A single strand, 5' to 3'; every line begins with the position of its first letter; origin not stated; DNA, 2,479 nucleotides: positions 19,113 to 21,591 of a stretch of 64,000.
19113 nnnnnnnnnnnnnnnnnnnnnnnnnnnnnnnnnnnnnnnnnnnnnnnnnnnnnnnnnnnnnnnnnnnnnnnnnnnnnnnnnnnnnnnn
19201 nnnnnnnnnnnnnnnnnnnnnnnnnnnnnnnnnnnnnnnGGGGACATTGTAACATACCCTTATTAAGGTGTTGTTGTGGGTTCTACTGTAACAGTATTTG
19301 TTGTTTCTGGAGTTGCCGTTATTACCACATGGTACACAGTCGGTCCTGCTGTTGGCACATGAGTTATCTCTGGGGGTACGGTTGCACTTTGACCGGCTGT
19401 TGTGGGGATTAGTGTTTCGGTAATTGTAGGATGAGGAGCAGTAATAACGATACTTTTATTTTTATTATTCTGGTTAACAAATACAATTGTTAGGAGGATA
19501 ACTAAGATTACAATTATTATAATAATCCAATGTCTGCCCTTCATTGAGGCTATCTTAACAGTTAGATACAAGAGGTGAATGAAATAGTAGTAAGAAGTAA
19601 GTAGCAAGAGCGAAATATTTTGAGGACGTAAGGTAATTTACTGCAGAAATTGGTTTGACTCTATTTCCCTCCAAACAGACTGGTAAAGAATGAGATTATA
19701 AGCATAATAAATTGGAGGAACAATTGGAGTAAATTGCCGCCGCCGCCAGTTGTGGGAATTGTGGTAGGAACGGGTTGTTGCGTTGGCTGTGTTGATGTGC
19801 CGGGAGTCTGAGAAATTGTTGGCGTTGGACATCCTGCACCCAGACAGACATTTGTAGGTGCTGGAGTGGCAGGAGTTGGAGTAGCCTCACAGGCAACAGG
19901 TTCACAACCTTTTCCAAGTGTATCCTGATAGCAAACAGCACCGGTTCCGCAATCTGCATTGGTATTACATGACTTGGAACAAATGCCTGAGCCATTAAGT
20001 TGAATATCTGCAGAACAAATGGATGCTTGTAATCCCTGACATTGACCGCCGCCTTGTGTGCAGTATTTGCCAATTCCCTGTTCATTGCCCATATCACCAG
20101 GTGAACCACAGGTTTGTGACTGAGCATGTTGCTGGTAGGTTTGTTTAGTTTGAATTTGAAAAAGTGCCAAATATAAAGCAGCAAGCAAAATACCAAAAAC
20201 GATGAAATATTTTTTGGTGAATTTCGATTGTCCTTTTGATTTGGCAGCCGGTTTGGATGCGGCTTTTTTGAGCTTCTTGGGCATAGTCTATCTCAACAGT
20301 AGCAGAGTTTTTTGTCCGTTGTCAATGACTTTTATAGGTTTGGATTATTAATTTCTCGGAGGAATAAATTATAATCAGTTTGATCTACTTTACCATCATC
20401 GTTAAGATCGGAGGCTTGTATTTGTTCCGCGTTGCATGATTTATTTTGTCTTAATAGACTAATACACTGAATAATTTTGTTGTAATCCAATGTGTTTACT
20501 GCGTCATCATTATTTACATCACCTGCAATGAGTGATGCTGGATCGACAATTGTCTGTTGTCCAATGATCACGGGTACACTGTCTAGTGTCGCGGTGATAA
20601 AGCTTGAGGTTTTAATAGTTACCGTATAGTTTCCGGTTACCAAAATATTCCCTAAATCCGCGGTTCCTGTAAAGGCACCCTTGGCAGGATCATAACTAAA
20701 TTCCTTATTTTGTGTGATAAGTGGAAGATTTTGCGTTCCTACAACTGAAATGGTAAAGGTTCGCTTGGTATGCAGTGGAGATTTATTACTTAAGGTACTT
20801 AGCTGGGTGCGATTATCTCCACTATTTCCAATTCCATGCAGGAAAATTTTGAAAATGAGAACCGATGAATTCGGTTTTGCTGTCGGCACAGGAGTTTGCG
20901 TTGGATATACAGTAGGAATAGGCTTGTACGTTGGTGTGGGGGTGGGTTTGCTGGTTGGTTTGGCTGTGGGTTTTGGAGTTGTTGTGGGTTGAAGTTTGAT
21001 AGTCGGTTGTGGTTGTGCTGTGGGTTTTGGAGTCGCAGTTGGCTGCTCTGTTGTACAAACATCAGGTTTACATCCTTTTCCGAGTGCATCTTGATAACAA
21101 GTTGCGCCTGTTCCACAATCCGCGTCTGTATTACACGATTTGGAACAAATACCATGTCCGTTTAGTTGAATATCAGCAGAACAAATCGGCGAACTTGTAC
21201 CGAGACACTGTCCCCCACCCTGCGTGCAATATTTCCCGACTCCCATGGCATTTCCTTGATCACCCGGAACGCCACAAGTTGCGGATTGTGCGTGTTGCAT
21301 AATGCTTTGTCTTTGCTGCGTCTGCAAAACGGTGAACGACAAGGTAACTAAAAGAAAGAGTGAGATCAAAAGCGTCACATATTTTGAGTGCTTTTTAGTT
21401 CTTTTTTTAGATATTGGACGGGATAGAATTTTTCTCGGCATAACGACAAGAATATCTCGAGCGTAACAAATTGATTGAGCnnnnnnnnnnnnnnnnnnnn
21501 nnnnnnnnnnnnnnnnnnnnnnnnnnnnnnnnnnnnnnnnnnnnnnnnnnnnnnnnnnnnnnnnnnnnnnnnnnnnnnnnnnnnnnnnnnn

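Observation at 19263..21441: Tandem diverged paralogs sharing a novel 9-cysteine secreted module, one fused to a dockerin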

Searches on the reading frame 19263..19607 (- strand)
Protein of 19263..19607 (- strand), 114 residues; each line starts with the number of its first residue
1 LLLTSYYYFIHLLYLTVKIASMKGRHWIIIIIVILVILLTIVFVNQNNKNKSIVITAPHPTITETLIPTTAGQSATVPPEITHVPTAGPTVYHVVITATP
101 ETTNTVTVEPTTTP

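Call 4: search_protein_families(library=pfam, proteins=[window:19263-19607:-], max_evalue=10)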
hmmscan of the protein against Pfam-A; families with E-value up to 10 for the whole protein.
window:19263-19607:- (114 aa): 6 families
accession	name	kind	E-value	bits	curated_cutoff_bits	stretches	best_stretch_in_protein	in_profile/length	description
PF11148.14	DUF2922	-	0.0069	16.7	25.5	1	39-67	4-32/69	Protein of unknown function (DUF2922)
PF20059.4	DUF6458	-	0.0081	16.8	27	1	26-61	33-67/78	Domain of unknown function (DUF6458)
PF08475.15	Baculo_VP91_N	-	0.078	13.1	24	1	29-100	4-76/192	Viral capsid protein 91 N-terminal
PF16339.10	DUF4969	-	0.16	12.8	31.4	1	22-78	1-59/79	Domain of unknown function (DUF4969)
PF05739.25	SNARE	-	0.73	10.3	26.8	1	23-42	33-52/53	SNARE domain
PF06480.20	FtsH_ext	-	5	7.8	25.5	1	27-52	1-28/103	FtsH Extracellular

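Call 5: search_protein_families(library=ncbifam, proteins=[window:19263-19607:-], max_evalue=10)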
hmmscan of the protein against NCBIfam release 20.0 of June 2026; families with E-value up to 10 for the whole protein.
window:19263-19607:- (114 aa): 4 families
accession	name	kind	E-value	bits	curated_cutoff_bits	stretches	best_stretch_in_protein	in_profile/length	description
NF052563.1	PlprenPhTpPopt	equivalog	0.0012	18.4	400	1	15-82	104-170/277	polyprenyl-phosphate transporter PopT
NF041435.1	UmoD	subfamily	0.016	14.8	150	1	23-82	4-64/158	UmoD family flagellar biogenesis regulator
NF008142.0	PRK10893.1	equivalog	0.083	12.4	230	1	23-64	3-45/192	LPS export ABC transporter periplasmic protein LptC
NF038218.1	IcmG_DotF_IVB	equivalog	0.22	11.1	200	1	25-92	49-112/266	type IVB secretion system protein IcmG/DotF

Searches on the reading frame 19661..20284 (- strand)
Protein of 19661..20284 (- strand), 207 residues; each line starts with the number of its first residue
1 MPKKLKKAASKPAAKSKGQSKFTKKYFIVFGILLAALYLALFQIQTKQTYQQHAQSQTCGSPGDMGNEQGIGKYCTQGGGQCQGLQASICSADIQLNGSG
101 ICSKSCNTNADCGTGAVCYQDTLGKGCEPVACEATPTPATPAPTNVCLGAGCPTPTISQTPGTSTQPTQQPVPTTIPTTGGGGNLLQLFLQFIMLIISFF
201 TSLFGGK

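Call 4: search_protein_families(library=pfam, proteins=[window:19661-20284:-], max_evalue=10)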
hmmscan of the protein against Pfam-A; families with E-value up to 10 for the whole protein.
window:19661-20284:- (207 aa): 5 families
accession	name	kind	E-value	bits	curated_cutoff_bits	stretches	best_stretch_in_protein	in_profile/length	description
PF10961.13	SelK_SelG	-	0.007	17.4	23.3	2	21-82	19-81/86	Selenoprotein SelK_SelG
PF07172.16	GRP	-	0.017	16.2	30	1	24-84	3-68/90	Glycine rich protein family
PF02977.21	CarbpepA_inh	-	0.31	11.3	25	1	96-130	2-25/46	Carboxypeptidase A inhibitor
PF01666.22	DX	-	2.8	8.9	25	1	103-122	47-66/76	DX module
PF04706.18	Dickkopf_N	-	6.7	7.6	25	1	105-130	1-26/51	Dickkopf N-terminal cysteine-rich region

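Call 5: search_protein_families(library=ncbifam, proteins=[window:19661-20284:-], max_evalue=10)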
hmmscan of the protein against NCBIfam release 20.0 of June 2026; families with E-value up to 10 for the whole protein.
window:19661-20284:- (207 aa): 6 families
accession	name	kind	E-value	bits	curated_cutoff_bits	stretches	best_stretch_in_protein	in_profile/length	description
NF045729.1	VlpA_Nterm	exception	0.0022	18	175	1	19-110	3-85/122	variable lipoprotein VlpA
TIGR04201.1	Myxo_Cys_RPT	repeat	0.018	15.2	25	1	102-118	2-17/22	Cys-rich repeat-containing protein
NF053819.1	EF0750_LPXTG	subfamily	0.12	12.8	47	1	154-201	48-98/105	EF2685/EF0750 family sortase-dependent surface protein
NF047648.1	MIGRI_fam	equivalog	0.13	12.4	28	1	27-55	8-36/55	protein MIGRI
NF037973.1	metallo_SslE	exception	4.6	4.4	3000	1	85-177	11-92/1519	lipoprotein metalloprotease SslE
NF045730.1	VlpC_Nterm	exception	6.5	7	160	1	19-90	3-74/87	variant surface lipoprotein VlpC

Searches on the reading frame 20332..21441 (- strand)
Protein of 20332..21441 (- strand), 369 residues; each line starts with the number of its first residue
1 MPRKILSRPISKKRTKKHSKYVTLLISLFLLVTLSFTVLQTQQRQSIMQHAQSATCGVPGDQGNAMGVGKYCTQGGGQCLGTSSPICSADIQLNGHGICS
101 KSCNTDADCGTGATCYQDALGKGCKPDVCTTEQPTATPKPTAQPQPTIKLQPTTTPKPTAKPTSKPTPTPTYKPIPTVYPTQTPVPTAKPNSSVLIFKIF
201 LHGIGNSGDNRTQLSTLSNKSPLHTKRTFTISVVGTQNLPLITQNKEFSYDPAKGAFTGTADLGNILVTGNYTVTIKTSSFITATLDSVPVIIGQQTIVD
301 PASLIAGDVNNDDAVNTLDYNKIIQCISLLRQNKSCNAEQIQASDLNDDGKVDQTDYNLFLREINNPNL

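Call 4: search_protein_families(library=pfam, proteins=[window:20332-21441:-], max_evalue=10)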
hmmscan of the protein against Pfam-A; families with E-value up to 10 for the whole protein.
window:20332-21441:- (369 aa): 4 families
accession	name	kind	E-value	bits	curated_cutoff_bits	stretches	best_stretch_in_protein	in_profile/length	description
PF00404.24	Dockerin_1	-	4.9e-10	39.9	22.9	1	306-364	1-56/57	Dockerin type I domain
PF05887.16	Trypan_PARP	-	0.0037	17.7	100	1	122-181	55-108/134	Procyclic acidic repetitive protein (PARP)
PF25317.1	SAM_SMF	-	0.18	12.5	27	1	314-348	12-46/65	SMF/DprA SAM domain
PF00095.26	WAP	-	1.8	9.3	20.8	1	94-125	9-39/41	WAP-type (Whey Acidic Protein) 'four-disulfide core'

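Call 5: search_protein_families(library=ncbifam, proteins=[window:20332-21441:-], max_evalue=10)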
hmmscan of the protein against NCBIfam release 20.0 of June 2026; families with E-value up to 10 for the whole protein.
window:20332-21441:- (369 aa): 5 families
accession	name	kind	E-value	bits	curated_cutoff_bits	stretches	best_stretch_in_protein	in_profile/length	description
NF049990.1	CellobisidaseCelK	equivalog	0.00011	20.5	1700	1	279-361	801-879/889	cellulose 1,4-beta-cellobiosidase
NF008084.0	PRK10819.1-5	equivalog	0.39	10.5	315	1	134-190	55-108/249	TonB system transport protein TonB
NF041057.1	Rcas_1661_fam_Se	equivalog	0.52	9.8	190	1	129-190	12-69/247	Rcas_1661 family thioredoxin-like (seleno)lipoprotein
TIGR04526.1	predic_Ig_block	subfamily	0.61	8.9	150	1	131-186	70-144/693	putative immunoglobulin-blocking virulence protein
NF040983.1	BimA_second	exception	3.4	6.4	600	1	129-193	111-173/381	trimeric autotransporter actin-nucleating factor BimA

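Call 17: find_encoding_contigs(protein=window:20332-21441:-, flank=10000)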
Protein window:20332-21441:- (369 aa): no gene with exactly this product is on record in the collection.

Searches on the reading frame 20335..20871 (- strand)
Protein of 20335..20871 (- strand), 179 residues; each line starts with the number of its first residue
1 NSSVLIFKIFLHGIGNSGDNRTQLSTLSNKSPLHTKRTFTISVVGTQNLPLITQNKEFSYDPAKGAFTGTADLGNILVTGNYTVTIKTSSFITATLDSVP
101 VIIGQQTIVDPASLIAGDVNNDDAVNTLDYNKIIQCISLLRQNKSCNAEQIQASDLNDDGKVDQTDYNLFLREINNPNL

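Call 47: find_homologous_proteins(query=window:20335-20871:-, max_evalue=0.001)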
Query seq(179 aa) (179 aa): 23 proteins with E <= 0.001 among 65 candidates.
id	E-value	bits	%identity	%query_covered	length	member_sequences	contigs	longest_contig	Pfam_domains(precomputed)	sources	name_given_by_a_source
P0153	3.0e-34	136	44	98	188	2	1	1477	PF00404.25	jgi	-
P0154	1.2e-33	134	51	72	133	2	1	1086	PF00404.25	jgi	jgi:hypothetical protein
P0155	1.1e-32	131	39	98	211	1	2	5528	PF00404.25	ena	-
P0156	7.9e-32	128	43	93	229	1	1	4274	-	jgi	-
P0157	1.2e-31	128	43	97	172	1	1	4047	PF00404.25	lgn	-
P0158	1.8e-31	127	42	93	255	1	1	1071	PF00404.25,PF00082.28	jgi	jgi:hypothetical protein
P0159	9.1e-31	125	43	98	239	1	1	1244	PF00404.25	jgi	jgi:hypothetical protein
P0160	1.2e-29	121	39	94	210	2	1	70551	PF00404.25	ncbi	-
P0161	2.1e-28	117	40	96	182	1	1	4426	PF00404.25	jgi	jgi:hypothetical protein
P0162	2.8e-28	117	42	93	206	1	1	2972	PF00404.25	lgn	-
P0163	4.2e-28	116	41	93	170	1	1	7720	PF00404.25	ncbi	-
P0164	5.4e-27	113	39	93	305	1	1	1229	PF00404.25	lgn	-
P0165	8.4e-27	112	39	93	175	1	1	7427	PF00404.25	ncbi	-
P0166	3.2e-26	110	38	96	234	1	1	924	PF00404.25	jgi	jgi:hypothetical protein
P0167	5.4e-26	109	37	97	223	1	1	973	PF00404.25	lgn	-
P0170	3.6e-25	107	37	98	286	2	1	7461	PF00404.25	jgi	jgi:hypothetical protein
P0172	6.8e-25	106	40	97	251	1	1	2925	PF00404.25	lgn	-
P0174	4.6e-17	80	35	97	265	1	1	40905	-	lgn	-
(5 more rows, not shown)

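Call 65: predict_structure(alignment_id=A5)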
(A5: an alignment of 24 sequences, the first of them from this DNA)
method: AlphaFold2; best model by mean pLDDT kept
length: 179 residues; sequences in the alignment: 24
mean_pLDDT: 91.4   pTM: 0.87
mean pLDDT of the five models: 91.4, 91.1, 91.0, 89.5, 89.5
residues with pLDDT >= 90: 146; 70-90: 19; 50-70: 14; < 50: 0
segments of 3 or more residues with pLDDT < 50: none
pLDDT, mean of each block of 10 residues (from residue 1): 96 87 75 98 93 98 97 95 97 96 97 95 94 83 76 95 93 80
secondary structure, 60 per line:
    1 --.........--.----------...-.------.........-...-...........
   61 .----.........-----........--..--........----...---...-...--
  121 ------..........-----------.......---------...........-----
elements in order: E3-11 E36-44 E50-61 E66-74 E80-87 E94-101 E106-108 E112-114 E116-118 H127-136 H148-154 H164-174

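Call 68: fold_search(model_id=the predicted structure, library=pdb)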
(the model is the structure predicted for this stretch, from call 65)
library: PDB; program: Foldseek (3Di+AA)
matches with E <= 10: 1710; with E <= 0.001: 8
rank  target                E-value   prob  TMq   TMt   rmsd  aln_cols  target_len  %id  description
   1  3kcp_A                7.0e-07  1.00  0.58  0.36   5.0       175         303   17  Crystal structure of interacting Clostridium thermocellum multimodular components (released 2010-02-09)
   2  5g5d_B                1.2e-06  1.00  0.57  0.64   5.4       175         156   17  Crystal Structure of the CohScaC2-XDocCipA type II complex from Clostridium thermocellum (released 2017-04-05)
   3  2b59_B                1.9e-06  1.00  0.55  0.62   6.0       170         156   18  The type II cohesin dockerin complex (released 2005-10-11)
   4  4wi0_B                2.2e-06  1.00  0.56  0.63   5.2       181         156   18  Crystal structure of Coh3ScaB-XDoc_M2ScaA complex: A C-terminal interface mutant of type II Cohesin-X-Dockerin complex (released 2015-10-07)
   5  4fl4_C                2.5e-06  1.00  0.58  0.36   5.0       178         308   16  Scaffoldin conformation and dynamics revealed by a ternary complex from the Clostridium thermocellum cellulosome (released 2012-06-27)
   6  4fl4_I                2.8e-06  1.00  0.57  0.35   5.4       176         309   17  Scaffoldin conformation and dynamics revealed by a ternary complex from the Clostridium thermocellum cellulosome (released 2012-06-27)
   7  4fl4_L                6.9e-06  1.00  0.60  0.37   5.3       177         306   18  Scaffoldin conformation and dynamics revealed by a ternary complex from the Clostridium thermocellum cellulosome (released 2012-06-27)
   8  4u3s_B                1.3e-05  1.00  0.55  0.62   5.1       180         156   18  Crystal structure of Coh3ScaB-XDoc_M1ScaA complex: A N-terminal interface mutant of type II Cohesin-X-Dockerin complex (released 2015-07-29)
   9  5aq0_A                2.8e-03  0.99  0.27  0.48   5.7       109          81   24  The structure of the Transthyretin-like domain of the first catalytic domain of the HUMAN Carboxypeptidase D (released 2016-09-28)
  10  5aq0_B                4.1e-03  1.00  0.29  0.56   5.6       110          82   23  The structure of the Transthyretin-like domain of the first catalytic domain of the HUMAN Carboxypeptidase D (released 2016-09-28)
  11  2j71                  4.9e-03  0.99  0.33  0.51   5.2       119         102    5  alpha-glucan recognition by a family 41 carbohydrate-binding module from Thermotoga maritima pullulanase PulA (released 2006-10-17)
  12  2j72_B                5.8e-03  0.97  0.30  0.46   5.7       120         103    4  alpha-glucan recognition by a family 41 carbohydrate-binding module from Thermotoga maritima pullulanase PulA (released 2006-10-17)
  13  9h68_B                7.4e-03  1.00  0.35  0.17   6.3       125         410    8  Crystal Structure of the spore gernation lytic transglycosylase SleC from Clostridioides difficile in its zymogenic fo (released 2025-02-12)
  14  4gqz_A                9.5e-03  0.98  0.31  0.35   7.4       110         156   13  Crystal Structure of S.CueP (released 2013-08-14)
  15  9h68_A                1.3e-02  0.99  0.35  0.17   6.4       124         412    9  Crystal Structure of the spore gernation lytic transglycosylase SleC from Clostridioides difficile in its zymogenic fo (released 2025-02-12)
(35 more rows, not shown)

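Call 78: find_encoding_contigs(protein=P0160, flank=10000, max_places=2)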
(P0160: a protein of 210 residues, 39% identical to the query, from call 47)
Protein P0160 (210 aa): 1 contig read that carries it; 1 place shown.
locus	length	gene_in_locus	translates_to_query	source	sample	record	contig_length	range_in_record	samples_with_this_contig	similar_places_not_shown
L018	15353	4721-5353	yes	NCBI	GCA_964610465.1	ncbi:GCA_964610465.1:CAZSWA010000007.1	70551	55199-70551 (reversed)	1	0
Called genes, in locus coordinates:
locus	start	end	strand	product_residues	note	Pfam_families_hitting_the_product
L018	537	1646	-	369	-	-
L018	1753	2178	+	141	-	-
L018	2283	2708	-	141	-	-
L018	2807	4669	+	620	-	-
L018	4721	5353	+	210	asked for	PF00404:Dockerin_1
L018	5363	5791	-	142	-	PF00293:NUDIX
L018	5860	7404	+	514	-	-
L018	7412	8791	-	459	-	PF00155:Aminotran_1_2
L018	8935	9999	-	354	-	PF00478:IMPDH, PF03060:NMO (weak), PF04131:NanE (weak), PF01070:FMN_dh (weak)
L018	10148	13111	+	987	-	PF00005:ABC_tran (faint), PF02463:SMC_N (faint), PF03193:RsgA_GTPase (faint), PF13191:AAA_16 (faint), PF13476:AAA_23 (faint), PF13481:AAA_25 (faint), PF17760:UvrA_inter, PF17755:UvrA_DNA-bind, +4 more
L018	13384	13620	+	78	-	-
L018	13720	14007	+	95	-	-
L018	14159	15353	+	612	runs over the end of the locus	PF01841:Transglut_core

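Call 79: find_encoding_contigs(protein=P0174, flank=10000, max_places=2)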
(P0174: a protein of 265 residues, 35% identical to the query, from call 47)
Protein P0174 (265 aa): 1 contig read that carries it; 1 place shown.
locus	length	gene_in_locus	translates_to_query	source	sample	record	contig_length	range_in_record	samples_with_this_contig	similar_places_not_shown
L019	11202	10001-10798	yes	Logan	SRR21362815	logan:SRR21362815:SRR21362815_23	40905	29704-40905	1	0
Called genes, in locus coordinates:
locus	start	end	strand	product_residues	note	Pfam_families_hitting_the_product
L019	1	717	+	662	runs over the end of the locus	PF00092:VWA, PF13519:VWA_2, PF17210:SdrD_B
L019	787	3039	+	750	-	PF00092:VWA, PF13519:VWA_2, PF17210:SdrD_B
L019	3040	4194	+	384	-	PF00404:Dockerin_1 (weak)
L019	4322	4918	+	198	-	PF00963:Cohesin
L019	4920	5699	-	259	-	-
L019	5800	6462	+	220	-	PF17210:SdrD_B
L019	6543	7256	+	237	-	-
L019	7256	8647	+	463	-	PF00041:fn3 (faint)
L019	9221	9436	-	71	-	-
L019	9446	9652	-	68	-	-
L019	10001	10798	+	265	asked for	-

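Call 83: search_protein_families(library=pfam, proteins=[L019:4322-4915:+, L019:3040-4191:+, L019:10001-10795:+, L018:2807-4666:+, L018:5860-7401:+], max_evalue=0.01)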
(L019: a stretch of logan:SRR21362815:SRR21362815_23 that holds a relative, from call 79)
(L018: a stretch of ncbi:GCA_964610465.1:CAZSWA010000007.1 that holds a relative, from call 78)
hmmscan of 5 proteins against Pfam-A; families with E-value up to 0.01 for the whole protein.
L019:4322-4915:+ (198 aa): 1 family
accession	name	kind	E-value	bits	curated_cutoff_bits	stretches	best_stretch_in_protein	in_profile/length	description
PF00963.24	Cohesin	-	2e-09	38.2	24.1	1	55-172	5-126/139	Cohesin domain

L019:3040-4191:+ (384 aa): 2 families
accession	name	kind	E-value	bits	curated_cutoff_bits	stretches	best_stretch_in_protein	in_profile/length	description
PF00404.24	Dockerin_1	-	1.8e-06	28.5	22.9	1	320-374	1-52/57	Dockerin type I domain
PF18080.7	Gal_mutarotas_3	-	0.0093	16.4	27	1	212-329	121-239/241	Galactose mutarotase-like fold domain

L019:10001-10795:+ (265 aa): 1 family
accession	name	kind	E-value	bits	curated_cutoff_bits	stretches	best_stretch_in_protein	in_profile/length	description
PF00404.24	Dockerin_1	-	0.0024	18.5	22.9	1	201-256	2-54/57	Dockerin type I domain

L018:2807-4666:+ (620 aa): 0 families

L018:5860-7401:+ (514 aa): 0 families
